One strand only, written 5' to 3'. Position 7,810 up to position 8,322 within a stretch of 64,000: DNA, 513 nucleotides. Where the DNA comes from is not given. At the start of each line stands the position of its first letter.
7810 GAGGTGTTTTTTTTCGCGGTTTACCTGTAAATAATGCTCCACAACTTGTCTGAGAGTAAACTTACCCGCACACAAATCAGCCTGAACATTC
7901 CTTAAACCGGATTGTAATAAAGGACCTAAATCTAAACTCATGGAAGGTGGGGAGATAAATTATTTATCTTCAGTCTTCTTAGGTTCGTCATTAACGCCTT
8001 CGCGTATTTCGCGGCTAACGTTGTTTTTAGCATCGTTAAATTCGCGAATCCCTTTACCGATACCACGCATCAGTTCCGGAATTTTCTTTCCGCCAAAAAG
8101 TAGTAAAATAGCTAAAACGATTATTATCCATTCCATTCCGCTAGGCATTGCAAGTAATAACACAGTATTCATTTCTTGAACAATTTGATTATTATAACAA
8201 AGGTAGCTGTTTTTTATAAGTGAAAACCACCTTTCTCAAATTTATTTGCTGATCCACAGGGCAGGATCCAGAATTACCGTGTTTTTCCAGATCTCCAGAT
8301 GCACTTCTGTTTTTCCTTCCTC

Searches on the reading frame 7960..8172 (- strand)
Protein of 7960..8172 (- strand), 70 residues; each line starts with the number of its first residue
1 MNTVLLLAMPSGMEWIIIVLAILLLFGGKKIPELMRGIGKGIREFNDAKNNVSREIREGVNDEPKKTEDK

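Call 81: search_protein_families(library=pfam, proteins=[window:7960-8172:-], max_evalue=0.001)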
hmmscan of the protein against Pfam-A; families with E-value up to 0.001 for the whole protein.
window:7960-8172:- (70 aa): 1 family
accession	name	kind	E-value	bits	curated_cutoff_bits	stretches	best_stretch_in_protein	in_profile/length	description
PF02416.21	TatA_B_E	-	4e-14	52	21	1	11-57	2-48/53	mttA/Hcf106 family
